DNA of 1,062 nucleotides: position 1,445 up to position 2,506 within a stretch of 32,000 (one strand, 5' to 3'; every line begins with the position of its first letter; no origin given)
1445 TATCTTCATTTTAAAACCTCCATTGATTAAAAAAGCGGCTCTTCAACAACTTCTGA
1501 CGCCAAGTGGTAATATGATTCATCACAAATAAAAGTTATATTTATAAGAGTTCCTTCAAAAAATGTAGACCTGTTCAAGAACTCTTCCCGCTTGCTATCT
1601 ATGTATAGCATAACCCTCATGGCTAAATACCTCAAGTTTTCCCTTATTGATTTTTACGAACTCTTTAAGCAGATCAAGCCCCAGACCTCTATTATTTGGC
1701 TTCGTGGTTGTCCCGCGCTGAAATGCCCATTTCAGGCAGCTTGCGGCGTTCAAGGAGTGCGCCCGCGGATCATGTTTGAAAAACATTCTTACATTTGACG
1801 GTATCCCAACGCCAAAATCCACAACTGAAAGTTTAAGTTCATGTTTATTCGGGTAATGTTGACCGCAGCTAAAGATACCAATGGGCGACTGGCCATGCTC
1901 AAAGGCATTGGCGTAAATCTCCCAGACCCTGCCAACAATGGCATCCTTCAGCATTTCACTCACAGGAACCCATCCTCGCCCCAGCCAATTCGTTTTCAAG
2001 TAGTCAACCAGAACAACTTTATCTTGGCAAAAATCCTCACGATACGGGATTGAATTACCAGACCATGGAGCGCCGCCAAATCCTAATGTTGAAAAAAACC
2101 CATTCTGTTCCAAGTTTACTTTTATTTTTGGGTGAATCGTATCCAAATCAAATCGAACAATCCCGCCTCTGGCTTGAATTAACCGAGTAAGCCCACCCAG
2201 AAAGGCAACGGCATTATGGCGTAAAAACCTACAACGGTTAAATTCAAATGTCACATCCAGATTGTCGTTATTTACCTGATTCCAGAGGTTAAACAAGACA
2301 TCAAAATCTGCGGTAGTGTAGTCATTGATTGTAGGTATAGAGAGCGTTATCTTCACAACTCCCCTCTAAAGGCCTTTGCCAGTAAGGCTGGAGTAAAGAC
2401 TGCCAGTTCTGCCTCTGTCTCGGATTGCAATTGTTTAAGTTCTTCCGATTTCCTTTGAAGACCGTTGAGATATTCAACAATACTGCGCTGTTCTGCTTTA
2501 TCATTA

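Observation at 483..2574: GHKL ATPase + STAS-like + PIN-like cassette fused behind an hsdS remnant: candidate partner-switch-controlled nuclease (defence/TA-like) module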

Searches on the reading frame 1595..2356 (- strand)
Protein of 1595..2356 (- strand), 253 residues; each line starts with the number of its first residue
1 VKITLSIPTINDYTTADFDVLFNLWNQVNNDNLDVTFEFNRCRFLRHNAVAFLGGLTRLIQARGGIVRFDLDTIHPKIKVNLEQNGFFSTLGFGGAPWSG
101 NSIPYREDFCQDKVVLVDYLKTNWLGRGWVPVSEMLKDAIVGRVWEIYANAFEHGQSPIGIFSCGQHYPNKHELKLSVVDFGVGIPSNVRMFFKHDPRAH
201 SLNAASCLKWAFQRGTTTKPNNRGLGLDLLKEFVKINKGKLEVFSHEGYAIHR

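Call 3: search_protein_families(library=pfam, proteins=[window:1595-2356:-], max_evalue=1)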
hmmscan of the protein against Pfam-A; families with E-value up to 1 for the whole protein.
window:1595-2356:- (253 aa): 1 family
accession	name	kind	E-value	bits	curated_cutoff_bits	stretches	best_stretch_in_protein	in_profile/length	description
PF02518.31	HATPase_c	-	2e-05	25.4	26.4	1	144-248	10-100/111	Histidine kinase-, DNA gyrase B-, and HSP90-like ATPase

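Call 4: search_protein_families(library=padloc, proteins=[window:1595-2356:-], max_evalue=1)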
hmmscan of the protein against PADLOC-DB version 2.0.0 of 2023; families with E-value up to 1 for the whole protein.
window:1595-2356:- (253 aa): 1 family
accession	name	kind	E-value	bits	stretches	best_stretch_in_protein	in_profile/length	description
PDLC02567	DrmA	-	7.1e-05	18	1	139-246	139-241/1750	DrmA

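Call 5: search_protein_families(library=ncbifam, proteins=[window:1595-2356:-], max_evalue=1)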
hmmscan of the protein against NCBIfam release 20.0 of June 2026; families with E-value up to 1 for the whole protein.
window:1595-2356:- (253 aa): 9 families
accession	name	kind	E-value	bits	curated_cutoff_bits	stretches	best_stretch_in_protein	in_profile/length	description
NF008298.1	PRK11086.1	subfamily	0.00037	19.1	520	1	209-248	475-514/529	DcuS/MalK family sensor histidine kinase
NF047874.1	MASE3_PAS_HK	subfamily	0.024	13.4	560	1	223-248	589-614/655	MASE3 domain-containing sensor histidine kinase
NF008468.0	PRK11360.1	equivalog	0.028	12.8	646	1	216-249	565-598/616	two-component system sensor histidine kinase AtoS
NF008312.0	PRK11100.1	equivalog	0.069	12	356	1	169-250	397-465/477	two-component system sensor histidine kinase CreC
NF046044.1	PnpS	equivalog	0.13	11.2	400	0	224-248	356-380/390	two-component system histidine kinase PnpS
NF007688.0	PRK10364.1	equivalog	0.13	10.9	479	1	208-249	400-441/460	two-component system sensor histidine kinase ZraS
NF046015.1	HisKinAgrCStaph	equivalog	0.15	11.2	500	1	211-236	370-395/414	quorum-sensing sensor histidine kinase AgrC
NF033092.0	HK_WalK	equivalog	0.2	10.2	725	1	166-248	513-583/594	cell wall metabolism sensor histidine kinase WalK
NF045595.1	HK_scytonemin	equivalog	0.24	9.7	865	0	210-248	585-624/637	scytonemin biosynthesis sensor histidine kinase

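Call 11: find_homologous_proteins(query=window:1595-2356:-)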
Query window:1595-2356:- (253 aa): 1155 proteins with E <= 0.001 among 1466 candidates; the best 120 are listed.
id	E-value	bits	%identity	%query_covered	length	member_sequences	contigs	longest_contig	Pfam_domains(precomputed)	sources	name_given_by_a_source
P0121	6.5e-174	595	100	100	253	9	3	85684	PF02518.32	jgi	jgi:hypothetical protein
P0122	2.9e-149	514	87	99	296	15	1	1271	PF02518.32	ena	-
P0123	1.9e-145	501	86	99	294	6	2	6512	PF02518.32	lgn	-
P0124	3.8e-143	494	83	99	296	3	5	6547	PF02518.32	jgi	-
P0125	1.1e-139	482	81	99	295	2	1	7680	PF02518.32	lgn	-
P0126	3.4e-138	477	81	99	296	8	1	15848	PF02518.32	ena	-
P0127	1.8e-137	475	84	94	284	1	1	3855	-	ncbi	ncbi:MAG: ATP-binding protein, partial [Deltaproteobacteria bacterium]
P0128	2.4e-136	471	79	99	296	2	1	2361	PF02518.32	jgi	jgi:hypothetical protein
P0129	4.0e-134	464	80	99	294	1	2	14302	-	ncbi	ncbi:MAG: ATP-binding protein [Candidatus Desantisbacteria bacterium]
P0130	3.3e-132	458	79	99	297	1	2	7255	PF02518.32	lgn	-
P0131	5.2e-132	457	80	99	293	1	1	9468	PF02518.32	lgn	-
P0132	7.6e-131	453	78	99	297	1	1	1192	PF02518.32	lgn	-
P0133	2.3e-130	452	77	99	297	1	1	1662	-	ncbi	-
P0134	1.9e-125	436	77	99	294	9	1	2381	PF02518.32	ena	-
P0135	6.9e-124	431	75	99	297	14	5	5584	PF02518.32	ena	-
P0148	5.9e-115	401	72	99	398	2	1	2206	-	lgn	-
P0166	9.3e-102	358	61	98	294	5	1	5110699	-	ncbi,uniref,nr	ncbi:MAG: ATP-binding protein [Candidatus Electrothrix aestuarii]|uniref:ATP-binding protein n=1 Tax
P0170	5.3e-101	356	63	99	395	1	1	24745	PF02518.32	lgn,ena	-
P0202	2.9e-95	337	63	98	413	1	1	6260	-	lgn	-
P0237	7.9e-92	325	61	98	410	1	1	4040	PF02518.32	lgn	-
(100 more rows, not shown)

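Call 15: find_encoding_contigs(protein=P0121, flank=10000, max_places=4)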
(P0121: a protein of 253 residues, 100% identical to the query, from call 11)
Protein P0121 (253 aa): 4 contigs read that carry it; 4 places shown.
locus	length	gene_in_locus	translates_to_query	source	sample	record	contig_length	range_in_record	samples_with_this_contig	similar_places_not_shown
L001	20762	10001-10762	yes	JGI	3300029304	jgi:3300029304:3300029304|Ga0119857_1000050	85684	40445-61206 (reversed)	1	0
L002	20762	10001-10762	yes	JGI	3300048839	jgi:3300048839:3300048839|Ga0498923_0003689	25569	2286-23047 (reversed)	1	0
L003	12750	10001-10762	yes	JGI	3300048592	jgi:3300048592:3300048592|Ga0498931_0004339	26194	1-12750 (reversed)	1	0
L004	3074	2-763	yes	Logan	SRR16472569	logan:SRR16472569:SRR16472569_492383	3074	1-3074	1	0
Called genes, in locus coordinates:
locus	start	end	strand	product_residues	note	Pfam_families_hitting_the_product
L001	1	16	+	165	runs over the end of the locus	PF03703:bPH_2 (weak)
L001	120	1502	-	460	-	PF13727:CoA_binding_3, PF02397:Bac_transf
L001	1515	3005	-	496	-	PF02310:B12-binding, PF04055:Radical_SAM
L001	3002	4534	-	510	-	PF13541:ChlI, PF00493:MCM (faint), PF01078:Mg_chelatase, PF07728:AAA_5 (weak), PF13335:Mg_chelatase_C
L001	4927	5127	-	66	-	PF08984:DUF1858 (weak), PF04405:ScdA_N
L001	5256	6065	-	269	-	PF07934:OGG_N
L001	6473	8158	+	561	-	PF17391:Urocanase_N, PF01175:Urocanase, PF17392:Urocanase_C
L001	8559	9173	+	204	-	-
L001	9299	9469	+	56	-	PF10049:DUF2283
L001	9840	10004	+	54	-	-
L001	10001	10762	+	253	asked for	PF02518:HATPase_c (faint)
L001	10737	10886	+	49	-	-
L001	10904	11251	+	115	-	PF14213:DUF4325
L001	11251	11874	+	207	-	-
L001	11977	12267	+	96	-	PF01909:NTP_transf_2, PF18765:Polbeta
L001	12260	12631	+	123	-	PF01934:HepT-like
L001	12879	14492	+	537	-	PF02463:SMC_N (faint), PF13175:AAA_15, PF13476:AAA_23 (faint), PF13304:AAA_21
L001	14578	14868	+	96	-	-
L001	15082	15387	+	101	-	PF01909:NTP_transf_2, PF18765:Polbeta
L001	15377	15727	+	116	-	PF01934:HepT-like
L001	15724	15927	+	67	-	-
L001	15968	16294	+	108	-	PF01329:Pterin_4a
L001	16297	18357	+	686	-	PF17191:RecG_wedge, PF01336:tRNA_anti-codon (weak), PF04851:ResIII, PF00270:DEAD, PF13277:YmdB (weak), PF00271:Helicase_C, PF19833:RecG_dom3_C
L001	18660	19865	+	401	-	PF25917:BSH_RND, PF25973:BSH_CzcB (weak), PF25876:HH_MFP_RND, PF25954:Beta-barrel_RND_2, PF25990:Beta-barrel_YknX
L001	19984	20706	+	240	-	PF02463:SMC_N (faint), PF00005:ABC_tran, PF13304:AAA_21 (faint)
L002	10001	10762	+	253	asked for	PF02518:HATPase_c (faint)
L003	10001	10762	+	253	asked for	PF02518:HATPase_c (faint)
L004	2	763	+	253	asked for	PF02518:HATPase_c (faint)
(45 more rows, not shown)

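Call 16: find_encoding_contigs(protein=P0166, flank=8000, max_places=3)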
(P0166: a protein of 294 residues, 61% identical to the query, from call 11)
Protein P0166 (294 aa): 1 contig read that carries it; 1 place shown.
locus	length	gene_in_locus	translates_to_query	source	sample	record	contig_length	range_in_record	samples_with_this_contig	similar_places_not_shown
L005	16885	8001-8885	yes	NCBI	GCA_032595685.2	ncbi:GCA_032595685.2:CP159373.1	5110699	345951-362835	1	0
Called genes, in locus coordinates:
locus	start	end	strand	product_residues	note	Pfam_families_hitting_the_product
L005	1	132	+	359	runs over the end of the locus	-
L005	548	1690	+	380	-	PF00589:Phage_integrase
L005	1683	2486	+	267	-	-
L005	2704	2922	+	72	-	-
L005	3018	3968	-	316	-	PF04986:Y2_Tnp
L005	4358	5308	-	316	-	PF04986:Y2_Tnp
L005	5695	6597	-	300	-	-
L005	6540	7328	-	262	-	PF14104:DUF4277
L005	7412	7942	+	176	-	-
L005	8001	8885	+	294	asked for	-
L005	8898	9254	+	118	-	PF14213:DUF4325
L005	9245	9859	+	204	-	-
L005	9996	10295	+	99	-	-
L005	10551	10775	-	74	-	-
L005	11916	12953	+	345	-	PF00022:Actin, PF06723:MreB_Mbl, PF00012:HSP70, PF11104:PilM_2 (faint), PF14450:FtsA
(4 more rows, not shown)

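Call 18: find_related_loci(query=A1, collection=genome_contigs, flank=6000)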
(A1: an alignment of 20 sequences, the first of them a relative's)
Query A1 (296 aa) in genome_contigs; peptide patterns used: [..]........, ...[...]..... (x = any residue, [..] = any of these).
197 stretches matched a pattern; 172 encode a relative of the query (tblastn E <= 1e-3); the best 80 are kept; 80 distinct loci.
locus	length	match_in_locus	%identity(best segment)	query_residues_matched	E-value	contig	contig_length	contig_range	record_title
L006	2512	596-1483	87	1-296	0e+0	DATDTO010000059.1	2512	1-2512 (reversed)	MAG TPA_asm: archaeon isolate SMAG_U8033 k141_23815, whole genome shotgun sequence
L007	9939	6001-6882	77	1-296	4e-158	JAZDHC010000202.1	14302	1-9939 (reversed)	MAG: Candidatus Desantisbacteria bacterium isolate MEGAHIT-group-0.297 k141_426542, whole genome shotgun sequence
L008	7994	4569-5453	73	1-296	7e-147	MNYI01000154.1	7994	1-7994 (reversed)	MAG: Candidatus Desantisbacteria bacterium CG2_30_40_21 cg2_3.0_scaffold_9715_c, whole genome shotgun sequence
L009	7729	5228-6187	67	1-296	1e-140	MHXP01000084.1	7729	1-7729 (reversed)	MAG: Planctomycetes bacterium GWA2_39_15 gwa2_scaffold_24055, whole genome shotgun sequence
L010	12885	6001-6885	68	1-296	6e-135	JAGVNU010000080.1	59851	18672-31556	MAG: Thermodesulfovibrionia bacterium isolate DeMMO3_26 c_000000003804, whole genome shotgun sequence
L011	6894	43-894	69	13-296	7e-133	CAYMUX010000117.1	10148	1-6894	MAG TPA_asm: uncultured Nitrospiraceae bacterium isolate SRP302447_co3_820 genome assembly, contig: NODE_18790_length_10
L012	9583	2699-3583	66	1-296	7e-132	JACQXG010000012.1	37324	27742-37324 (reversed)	MAG: Nitrospirae bacterium isolate NC_groundwater_1509_Pr4_B-0.1um_43_7 SR1-18-B1_scaffold_71360, whole genome shotgun s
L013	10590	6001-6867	64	3-296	5e-129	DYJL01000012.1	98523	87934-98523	MAG TPA_asm: Nitrospira japonica isolate FI88_42_154 Afr_mines_FI88_123_length_98523_cov_66_675245, whole genome shotgun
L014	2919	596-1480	64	1-296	3e-132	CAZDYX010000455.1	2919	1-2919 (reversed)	MAG TPA_asm: uncultured Desulfobulbia bacterium isolate binchicken_co266_215 genome assembly, contig: NODE_92397_length_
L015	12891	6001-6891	61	1-296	8e-125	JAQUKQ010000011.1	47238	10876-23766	MAG: Desulfobulbaceae bacterium isolate STD1_110 NODE_1459_length_47238_cov_4.339093_Sandtown_D1, whole genome shotgun s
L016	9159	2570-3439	62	3-296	3e-120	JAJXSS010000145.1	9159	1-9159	MAG: Planctomycetota bacterium isolate BP4.bin14 NODE_10705_length_9159_cov_1.331377, whole genome shotgun sequence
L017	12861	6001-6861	62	5-296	2e-119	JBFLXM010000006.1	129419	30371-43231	MAG: Thermodesulfobacteriota bacterium isolate MAG058 MAG058_6, whole genome shotgun sequence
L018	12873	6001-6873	60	1-296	2e-119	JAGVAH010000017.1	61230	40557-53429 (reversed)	MAG: Syntrophobacterales bacterium isolate DeMMO6_13 c_000000055180, whole genome shotgun sequence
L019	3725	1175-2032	60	7-296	2e-120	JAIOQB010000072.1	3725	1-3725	MAG: Planctomycetia bacterium isolate LakeFargette_0920_ALND_MAG_62_14 LacPavin_0920_ALND_scaffold_18772, whole genome s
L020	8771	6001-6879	59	1-296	2e-111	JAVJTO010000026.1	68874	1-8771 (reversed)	MAG: Coleofasciculus sp. B1-GNL1-01 k141_28396, whole genome shotgun sequence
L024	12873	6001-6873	59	1-296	2e-109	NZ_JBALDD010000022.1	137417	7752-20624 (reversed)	MAG: Nostoc sp. isolate P12649 bin 6 NODE_43_length_137417_cov_150.254009, whole genome shotgun sequence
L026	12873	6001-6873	57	1-296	4e-109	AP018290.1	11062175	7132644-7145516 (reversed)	Calothrix sp. NIES-4105 DNA, nearly complete genome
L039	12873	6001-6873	57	1-296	9e-106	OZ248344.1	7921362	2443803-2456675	MAG: Rivularia sp. (in: cyanobacteria) isolate 23fe80d2-2bef-4b14-a7c1-d0d5c20622be genome assembly, chromosome: 2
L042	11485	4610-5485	56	1-296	1e-104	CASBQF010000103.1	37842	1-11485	MAG: uncultured cyanobacterium isolate PMM_0080 genome assembly, contig: PMM_0080_000000000103, whole genome shotgun seq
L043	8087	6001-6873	55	1-296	1e-104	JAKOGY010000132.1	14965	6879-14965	Dolichospermum sp. ST_sed8 NODE_132_length_14965_cov_3.177123, whole genome shotgun sequence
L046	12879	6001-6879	59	4-296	7e-109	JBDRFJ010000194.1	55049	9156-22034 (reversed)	MAG: Pseudomonadota bacterium isolate MEGAHIT-group-1.368 k141_4952987, whole genome shotgun sequence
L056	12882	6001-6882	54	4-295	5e-102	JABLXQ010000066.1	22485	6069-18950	MAG: Gammaproteobacteria bacterium isolate Ch67 contig66, whole genome shotgun sequence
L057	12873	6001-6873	56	1-296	1e-101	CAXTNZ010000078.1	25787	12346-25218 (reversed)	MAG TPA_asm: uncultured bacterium isolate public_SRR14722176_metawrap_bin.1 genome assembly, contig: public_SRR14722176_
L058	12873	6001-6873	54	1-296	2e-101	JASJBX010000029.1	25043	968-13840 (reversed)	MAG: Crocosphaera sp. isolate MO_133.B10 MO_133.c_275, whole genome shotgun sequence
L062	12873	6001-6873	55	1-296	3e-101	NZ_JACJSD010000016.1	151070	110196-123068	Nostoc sp. FACHB-280 contig16, whole genome shotgun sequence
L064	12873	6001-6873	55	1-296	2e-101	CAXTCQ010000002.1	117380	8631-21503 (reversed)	MAG TPA_asm: uncultured Calothrix sp. isolate public_SRR14722307_metawrap_bin.1 genome assembly, contig: public_SRR14722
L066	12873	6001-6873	52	4-296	2e-100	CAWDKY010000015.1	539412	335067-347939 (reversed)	MAG: uncultured delta proteobacterium isolate MFD04492.bin.2.115 genome assembly, contig: contig_19434, whole genome sho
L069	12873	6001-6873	53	5-294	1e-99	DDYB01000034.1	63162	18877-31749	MAG TPA_asm: Desulfobacteraceae bacterium UBA2245 UBA2245_contig_6783, whole genome shotgun sequence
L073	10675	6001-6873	54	1-296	8e-98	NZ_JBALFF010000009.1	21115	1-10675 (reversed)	MAG: Nostoc sp. isolate P9639 bin 5 NODE_516_length_21115_cov_73.298668, whole genome shotgun sequence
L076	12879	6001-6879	54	4-295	4e-97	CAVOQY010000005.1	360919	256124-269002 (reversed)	MAG: uncultured delta proteobacterium isolate MFD09964.bin.1.284 genome assembly, contig: contig_37170, whole genome sho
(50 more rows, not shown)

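Call 24: search_protein_families(library=pfam, proteins=[L056:4781-5986:+, L066:983-3328:+, L062:2582-5794:-, L076:8001-9053:+, L069:2051-5989:+, L042:4098-4520:+, L073:8510-8971:+, L016:7176-8693:-, L024:9526-12009:+], max_evalue=0.001)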
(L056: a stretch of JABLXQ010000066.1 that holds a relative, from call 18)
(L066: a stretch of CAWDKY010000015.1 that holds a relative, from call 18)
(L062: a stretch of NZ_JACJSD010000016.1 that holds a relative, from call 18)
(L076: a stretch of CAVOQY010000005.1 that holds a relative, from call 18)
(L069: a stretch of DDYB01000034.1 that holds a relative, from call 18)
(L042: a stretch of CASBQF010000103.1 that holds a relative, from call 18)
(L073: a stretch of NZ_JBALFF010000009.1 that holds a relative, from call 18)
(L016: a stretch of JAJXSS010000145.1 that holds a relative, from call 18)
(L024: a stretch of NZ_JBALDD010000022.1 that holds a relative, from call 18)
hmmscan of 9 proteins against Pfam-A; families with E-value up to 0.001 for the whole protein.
L056:4781-5986:+ (401 aa): 1 family
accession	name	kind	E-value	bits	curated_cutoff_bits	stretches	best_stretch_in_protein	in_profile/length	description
PF01420.25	Methylase_S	-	6.7e-27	95.2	22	2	6-176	2-160/168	Type I restriction modification DNA specificity domain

L066:983-3328:+ (781 aa): 7 families
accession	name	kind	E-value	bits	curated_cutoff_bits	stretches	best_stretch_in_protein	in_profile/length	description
PF04851.21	ResIII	-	1.7e-34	119.6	22.5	1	146-297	2-163/164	Type III restriction enzyme, res subunit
PF08463.15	EcoEI_R_C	-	2e-25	90.2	24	1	621-778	2-161/163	EcoEI R protein C-terminal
PF00270.35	DEAD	-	3.9e-11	43.4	26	1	162-297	10-161/167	DEAD/DEAH box helicase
PF18766.7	SWI2_SNF2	-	9.3e-11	42.2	26.7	1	168-296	19-155/221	SWI2/SNF2 ATPase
PF13588.12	HSDR_N_2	-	3.3e-09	37.2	25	1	22-98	24-101/110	Type I restriction enzyme R protein N terminus (HSDR_N)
PF04313.20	HSDR_N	-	3e-07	31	25.1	1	16-98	108-195/198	Type I restriction enzyme R protein N terminus (HSDR_N)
PF00271.37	Helicase_C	-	6.6e-06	26.8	23.5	1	401-519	12-108/110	Helicase conserved C-terminal domain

L062:2582-5794:- (1070 aa): 6 families
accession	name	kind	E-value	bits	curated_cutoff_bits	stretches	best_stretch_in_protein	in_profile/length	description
PF18766.7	SWI2_SNF2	-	7e-70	235.6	26.7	1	272-485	1-210/221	SWI2/SNF2 ATPase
PF04313.20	HSDR_N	-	2.7e-37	129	25.1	1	5-214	2-195/198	Type I restriction enzyme R protein N terminus (HSDR_N)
PF11867.13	T1RH-like_C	-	5.7e-25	88.8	26.8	1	754-1036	30-308/329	Type I restriction enzyme HindI endonuclease subunit-like, C-terminal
PF04851.21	ResIII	-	2.8e-19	70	22.5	1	279-428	14-162/164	Type III restriction enzyme, res subunit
PF22679.2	T1R_D3-like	-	2.3e-17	64.3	27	1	633-702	86-157/158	Type I restriction enzyme subunit R domain 3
PF00270.35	DEAD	-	0.00013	22.2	26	1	301-429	23-161/167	DEAD/DEAH box helicase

L076:8001-9053:+ (350 aa): 2 families
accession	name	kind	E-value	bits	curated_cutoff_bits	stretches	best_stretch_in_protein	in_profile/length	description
PF21247.3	Fic-like_C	-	3.8e-31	107.2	27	1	274-337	1-64/64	Filamentation induced by cAMP protein Fic-like, C-terminal domain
PF02661.23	Fic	-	3.4e-22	79.5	24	1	113-208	4-93/93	Fic/DOC family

L069:2051-5989:+ (1312 aa): 1 family
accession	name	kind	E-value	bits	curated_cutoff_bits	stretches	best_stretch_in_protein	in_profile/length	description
PF13289.12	SIR2_2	-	2.1e-21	77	24.5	1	120-253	3-138/141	SIR2-like domain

L042:4098-4520:+ (140 aa): 1 family
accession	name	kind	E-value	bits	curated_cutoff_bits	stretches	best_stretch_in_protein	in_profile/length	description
PF00582.32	Usp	-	9.9e-28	97.9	24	1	2-138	3-141/141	Universal stress protein family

L073:8510-8971:+ (153 aa): 1 family
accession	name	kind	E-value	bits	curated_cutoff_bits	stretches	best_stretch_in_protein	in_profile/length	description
PF01724.21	DUF29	-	2e-58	196.9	22.5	1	14-151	1-138/138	Domain of unknown function DUF29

L016:7176-8693:- (505 aa): 1 family
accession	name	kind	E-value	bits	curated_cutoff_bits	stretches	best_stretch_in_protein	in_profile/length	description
PF00004.35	AAA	-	2.8e-26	93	21.2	1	263-393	1-130/131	ATPase family associated with various cellular activities (AAA)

L024:9526-12009:+ (827 aa): 1 family
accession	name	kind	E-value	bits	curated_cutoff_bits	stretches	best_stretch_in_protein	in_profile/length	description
PF00082.27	Peptidase_S8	-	1.2e-58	199.1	21.8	1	275-610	2-288/288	Subtilase family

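Call 34: search_solved_structures(query=A1, max_evalue=1)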
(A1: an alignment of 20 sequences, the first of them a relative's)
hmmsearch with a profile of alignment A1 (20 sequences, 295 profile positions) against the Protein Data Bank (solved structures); distinct sequences matched with E-value up to 1: 11.
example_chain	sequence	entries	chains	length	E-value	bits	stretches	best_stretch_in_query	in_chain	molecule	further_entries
6mi6_A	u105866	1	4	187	0.00055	22.4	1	171-247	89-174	Chemotaxis protein CheA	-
1i58_A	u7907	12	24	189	0.00057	22.3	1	171-247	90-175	CHEMOTAXIS PROTEIN CHEA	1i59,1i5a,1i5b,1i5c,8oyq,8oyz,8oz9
1i5d_A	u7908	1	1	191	0.00058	22.3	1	171-247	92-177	CHEMOTAXIS PROTEIN CHEA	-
4xiv_A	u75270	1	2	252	0.001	21.4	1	171-247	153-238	Chemotaxis protein CheA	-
2ch4_A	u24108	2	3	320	0.0017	20.8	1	171-247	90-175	CHEMOTAXIS PROTEIN CHEA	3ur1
3ja6_C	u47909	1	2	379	0.0034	19.8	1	171-247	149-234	Chemotaxis protein CheA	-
1b3q_A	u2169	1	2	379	0.0034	19.8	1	171-247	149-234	PROTEIN (CHEMOTAXIS PROTEIN CHEA)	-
8c5v_A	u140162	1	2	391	0.18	14.1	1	196-251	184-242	Chemotaxis protein CheA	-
4jpb_A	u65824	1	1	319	0.21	13.9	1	171-247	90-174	Chemotaxis protein CheA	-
6s1k_A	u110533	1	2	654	0.37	13.1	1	196-251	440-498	Chemotaxis protein CheA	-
9jfj_A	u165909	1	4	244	0.53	12.6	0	203-250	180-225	Sensor histidine kinase ZraS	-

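Call 45: predict_structure(alignment_id=A1)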
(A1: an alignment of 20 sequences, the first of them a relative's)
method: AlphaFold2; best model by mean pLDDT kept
length: 296 residues; sequences in the alignment: 20
mean_pLDDT: 82.8   pTM: 0.86
mean pLDDT of the five models: 82.8, 81.4, 80.9, 80.5, 73.0
residues with pLDDT >= 90: 117; 70-90: 139; 50-70: 26; < 50: 14
segments of 3 or more residues with pLDDT < 50: 222-226, 290-296
pLDDT, mean of each block of 10 residues (from residue 1): 92 82 94 96 91 95 94 90 90 80 89 86 82 74 72 66 91 91 85 84 91 68 52 76 91 92 91 87 57 39
secondary structure, 60 per line:
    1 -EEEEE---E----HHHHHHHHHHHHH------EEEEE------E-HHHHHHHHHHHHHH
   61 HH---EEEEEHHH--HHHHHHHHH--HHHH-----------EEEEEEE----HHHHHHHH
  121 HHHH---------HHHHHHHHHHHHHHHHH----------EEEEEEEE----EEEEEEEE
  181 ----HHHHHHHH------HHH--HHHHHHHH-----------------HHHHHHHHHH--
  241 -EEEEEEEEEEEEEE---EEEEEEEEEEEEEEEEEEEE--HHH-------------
elements in order: E2-6 H15-27 E34-38 H47-62 E66-70 H76-84 H87-90 E102-108 H113-124 H134-150 E161-168 E173-180 H185-192 H204-211 H229-238 E242-255 E259-278
